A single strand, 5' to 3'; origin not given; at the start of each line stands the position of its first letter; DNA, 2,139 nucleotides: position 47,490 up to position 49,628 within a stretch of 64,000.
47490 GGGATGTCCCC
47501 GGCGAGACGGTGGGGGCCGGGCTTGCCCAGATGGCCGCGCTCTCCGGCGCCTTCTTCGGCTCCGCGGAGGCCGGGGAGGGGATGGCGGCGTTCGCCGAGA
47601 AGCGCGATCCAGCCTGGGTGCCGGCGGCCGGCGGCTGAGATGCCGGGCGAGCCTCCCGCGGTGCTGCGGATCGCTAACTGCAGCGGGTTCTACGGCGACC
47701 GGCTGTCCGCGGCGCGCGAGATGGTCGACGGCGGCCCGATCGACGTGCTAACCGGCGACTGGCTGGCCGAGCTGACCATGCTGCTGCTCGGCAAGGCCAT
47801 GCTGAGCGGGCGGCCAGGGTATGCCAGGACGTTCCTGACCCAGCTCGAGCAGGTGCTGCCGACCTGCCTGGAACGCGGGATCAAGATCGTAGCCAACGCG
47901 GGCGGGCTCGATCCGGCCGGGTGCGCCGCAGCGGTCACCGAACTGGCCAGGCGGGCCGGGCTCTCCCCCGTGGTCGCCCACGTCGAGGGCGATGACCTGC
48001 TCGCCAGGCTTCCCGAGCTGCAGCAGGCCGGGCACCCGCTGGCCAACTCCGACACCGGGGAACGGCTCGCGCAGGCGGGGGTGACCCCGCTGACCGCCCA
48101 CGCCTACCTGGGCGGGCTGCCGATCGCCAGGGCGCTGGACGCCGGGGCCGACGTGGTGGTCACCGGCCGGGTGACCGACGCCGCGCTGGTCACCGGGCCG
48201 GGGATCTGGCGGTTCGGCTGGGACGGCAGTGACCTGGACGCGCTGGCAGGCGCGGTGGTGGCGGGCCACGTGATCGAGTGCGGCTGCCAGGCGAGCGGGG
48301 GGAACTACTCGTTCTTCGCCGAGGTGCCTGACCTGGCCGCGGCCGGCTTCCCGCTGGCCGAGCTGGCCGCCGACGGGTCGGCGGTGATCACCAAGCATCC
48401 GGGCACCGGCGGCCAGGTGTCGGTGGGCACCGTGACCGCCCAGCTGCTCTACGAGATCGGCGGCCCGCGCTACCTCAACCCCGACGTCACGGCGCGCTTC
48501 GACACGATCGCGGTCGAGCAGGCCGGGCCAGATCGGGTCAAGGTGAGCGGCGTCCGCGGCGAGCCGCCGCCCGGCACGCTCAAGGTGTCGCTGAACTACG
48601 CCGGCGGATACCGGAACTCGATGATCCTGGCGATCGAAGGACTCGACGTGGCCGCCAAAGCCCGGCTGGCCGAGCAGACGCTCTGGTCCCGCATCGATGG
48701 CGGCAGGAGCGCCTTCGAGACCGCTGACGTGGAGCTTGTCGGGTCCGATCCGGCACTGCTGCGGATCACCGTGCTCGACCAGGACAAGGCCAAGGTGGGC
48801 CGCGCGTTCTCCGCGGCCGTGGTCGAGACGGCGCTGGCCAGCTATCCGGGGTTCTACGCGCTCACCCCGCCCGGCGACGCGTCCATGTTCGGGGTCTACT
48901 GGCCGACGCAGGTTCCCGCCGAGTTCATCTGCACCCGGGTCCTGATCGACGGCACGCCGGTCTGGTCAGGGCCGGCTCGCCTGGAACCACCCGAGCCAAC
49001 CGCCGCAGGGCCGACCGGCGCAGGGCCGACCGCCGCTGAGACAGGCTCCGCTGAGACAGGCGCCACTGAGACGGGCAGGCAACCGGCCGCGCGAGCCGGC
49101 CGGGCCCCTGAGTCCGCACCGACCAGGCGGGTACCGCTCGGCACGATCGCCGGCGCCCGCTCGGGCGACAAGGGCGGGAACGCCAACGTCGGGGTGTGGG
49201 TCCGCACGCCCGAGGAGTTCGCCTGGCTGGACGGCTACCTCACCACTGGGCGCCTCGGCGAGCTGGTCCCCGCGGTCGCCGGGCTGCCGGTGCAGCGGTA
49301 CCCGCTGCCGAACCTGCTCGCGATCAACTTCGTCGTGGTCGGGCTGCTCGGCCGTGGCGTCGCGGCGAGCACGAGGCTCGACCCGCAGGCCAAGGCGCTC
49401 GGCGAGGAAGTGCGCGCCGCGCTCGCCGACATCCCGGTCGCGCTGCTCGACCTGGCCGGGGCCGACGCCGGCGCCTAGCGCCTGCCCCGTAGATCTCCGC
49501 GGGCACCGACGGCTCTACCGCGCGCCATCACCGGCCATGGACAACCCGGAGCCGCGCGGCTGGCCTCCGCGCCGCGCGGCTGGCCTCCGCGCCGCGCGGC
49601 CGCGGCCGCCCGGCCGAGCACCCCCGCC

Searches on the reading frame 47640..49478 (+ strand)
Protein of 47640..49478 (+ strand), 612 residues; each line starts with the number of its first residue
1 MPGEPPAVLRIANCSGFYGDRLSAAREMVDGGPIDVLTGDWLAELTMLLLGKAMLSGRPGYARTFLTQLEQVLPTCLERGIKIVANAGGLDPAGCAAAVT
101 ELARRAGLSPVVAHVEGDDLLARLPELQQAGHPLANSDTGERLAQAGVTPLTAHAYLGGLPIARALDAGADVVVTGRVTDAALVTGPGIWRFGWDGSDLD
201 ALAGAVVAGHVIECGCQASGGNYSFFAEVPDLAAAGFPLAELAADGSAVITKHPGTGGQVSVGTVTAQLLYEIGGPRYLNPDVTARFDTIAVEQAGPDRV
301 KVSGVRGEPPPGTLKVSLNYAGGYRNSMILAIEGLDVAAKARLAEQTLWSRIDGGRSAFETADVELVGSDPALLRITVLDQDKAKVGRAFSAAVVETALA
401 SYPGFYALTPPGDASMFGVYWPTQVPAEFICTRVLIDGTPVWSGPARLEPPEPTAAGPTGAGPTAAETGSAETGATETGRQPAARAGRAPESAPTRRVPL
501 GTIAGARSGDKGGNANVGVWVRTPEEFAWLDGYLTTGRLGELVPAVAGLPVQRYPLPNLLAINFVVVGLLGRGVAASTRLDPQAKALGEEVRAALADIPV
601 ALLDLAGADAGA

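Call 78: find_homologous_proteins(query=window:47640-49478:+, max_evalue=1e-100)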
Query window:47640-49478:+ (612 aa): 7998 proteins with E <= 1e-100 among 8000 candidates; the best 120 are listed.
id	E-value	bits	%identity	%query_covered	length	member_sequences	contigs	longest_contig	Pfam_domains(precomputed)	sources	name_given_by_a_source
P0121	0.0e+0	1341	100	100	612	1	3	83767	PF23544.2,PF07287.18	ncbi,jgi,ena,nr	ncbi:MAG TPA: acyclic terpene utilization AtuA family protein [Streptosporangiaceae bacterium]|nr:ac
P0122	0.0e+0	1204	90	99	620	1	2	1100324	PF23544.2,PF07287.18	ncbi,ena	-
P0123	0.0e+0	1086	82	98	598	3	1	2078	PF23544.2,PF07287.18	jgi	jgi:acyclic terpene utilization AtuA family protein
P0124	0.0e+0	1083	82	98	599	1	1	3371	PF23544.2,PF07287.18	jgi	jgi:hypothetical protein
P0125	0.0e+0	1079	82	98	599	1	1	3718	PF23544.2,PF07287.18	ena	-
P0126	0.0e+0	1078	82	98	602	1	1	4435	PF23544.2,PF07287.18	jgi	jgi:hypothetical protein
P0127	0.0e+0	1076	82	98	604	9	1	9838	PF23544.2,PF07287.18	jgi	jgi:Acyclic terpene utilisation family protein AtuA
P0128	0.0e+0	1075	81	98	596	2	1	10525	PF23544.2,PF07287.18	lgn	-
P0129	0.0e+0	1074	82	99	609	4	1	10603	PF23544.2,PF07287.18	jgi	jgi:hypothetical protein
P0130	0.0e+0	1073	81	97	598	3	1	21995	PF23544.2,PF07287.18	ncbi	-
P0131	0.0e+0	1073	82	97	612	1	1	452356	PF23544.2,PF07287.18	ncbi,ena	-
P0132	0.0e+0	1072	82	97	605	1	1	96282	PF23544.2,PF07287.18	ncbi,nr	ncbi:MAG TPA: acyclic terpene utilization AtuA family protein [Streptosporangiaceae bacterium]|nr:ac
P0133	0.0e+0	1072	82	97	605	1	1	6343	PF23544.2,PF07287.18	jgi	-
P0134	0.0e+0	1068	82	98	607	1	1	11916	PF23544.2,PF07287.18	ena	-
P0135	0.0e+0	1068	81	97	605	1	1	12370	PF23544.2,PF07287.18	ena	-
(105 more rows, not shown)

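Call 79: find_encoding_contigs(protein=P0122, flank=3000, max_places=2)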
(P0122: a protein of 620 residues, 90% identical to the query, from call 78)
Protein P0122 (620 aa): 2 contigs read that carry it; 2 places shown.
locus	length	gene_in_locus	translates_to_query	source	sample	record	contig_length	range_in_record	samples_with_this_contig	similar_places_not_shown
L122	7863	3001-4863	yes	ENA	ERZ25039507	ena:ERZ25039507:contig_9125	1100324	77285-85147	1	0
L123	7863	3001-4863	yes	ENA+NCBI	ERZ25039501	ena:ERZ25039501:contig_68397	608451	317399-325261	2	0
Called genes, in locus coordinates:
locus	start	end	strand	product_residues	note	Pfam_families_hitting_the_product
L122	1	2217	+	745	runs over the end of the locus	PF00289:Biotin_carb_N, PF02786:CPSase_L_D2, PF02785:Biotin_carb_C, PF21139:BT_MCC_alpha (weak), PF25917:BSH_RND (faint), PF25919:BSH_CusB (weak), PF25973:BSH_CzcB (faint), PF00364:Biotin_lipoyl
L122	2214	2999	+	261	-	PF00378:ECH_1, PF16113:ECH_2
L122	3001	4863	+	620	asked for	PF07287:AtuA, PF23544:AtuA_ferredoxin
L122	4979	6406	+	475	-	-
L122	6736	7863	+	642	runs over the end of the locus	-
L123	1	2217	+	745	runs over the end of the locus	PF00289:Biotin_carb_N, PF02786:CPSase_L_D2, PF02785:Biotin_carb_C, PF21139:BT_MCC_alpha (weak), PF25917:BSH_RND (faint), PF25919:BSH_CusB (weak), PF25973:BSH_CzcB (faint), PF00364:Biotin_lipoyl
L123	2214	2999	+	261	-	PF00378:ECH_1, PF16113:ECH_2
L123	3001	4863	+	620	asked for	PF07287:AtuA, PF23544:AtuA_ferredoxin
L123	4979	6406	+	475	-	-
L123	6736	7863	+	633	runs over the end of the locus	-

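Call 80: find_encoding_contigs(protein=P0131, flank=3000, max_places=2)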
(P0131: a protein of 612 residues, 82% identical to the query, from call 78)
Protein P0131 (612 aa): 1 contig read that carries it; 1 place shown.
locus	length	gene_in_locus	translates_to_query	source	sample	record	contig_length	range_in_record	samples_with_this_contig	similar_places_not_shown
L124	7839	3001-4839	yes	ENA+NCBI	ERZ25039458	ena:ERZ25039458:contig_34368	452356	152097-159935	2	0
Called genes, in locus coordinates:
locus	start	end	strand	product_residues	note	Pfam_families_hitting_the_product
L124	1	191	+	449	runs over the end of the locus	PF01039:Carboxyl_trans, PF03255:ACCA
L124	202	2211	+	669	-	PF00289:Biotin_carb_N, PF02786:CPSase_L_D2, PF07478:Dala_Dala_lig_C (weak), PF02785:Biotin_carb_C, PF21139:BT_MCC_alpha, PF00364:Biotin_lipoyl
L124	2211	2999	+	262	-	PF00378:ECH_1, PF16113:ECH_2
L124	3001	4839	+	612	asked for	PF07287:AtuA, PF23544:AtuA_ferredoxin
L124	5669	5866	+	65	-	PF12844:HTH_19 (weak), PF13560:HTH_31, PF01381:HTH_3, PF13443:HTH_26 (weak)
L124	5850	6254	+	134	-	PF09946:DUF2178 (weak)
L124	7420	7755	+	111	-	-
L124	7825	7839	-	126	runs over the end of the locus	PF19608:DUF6113 (weak)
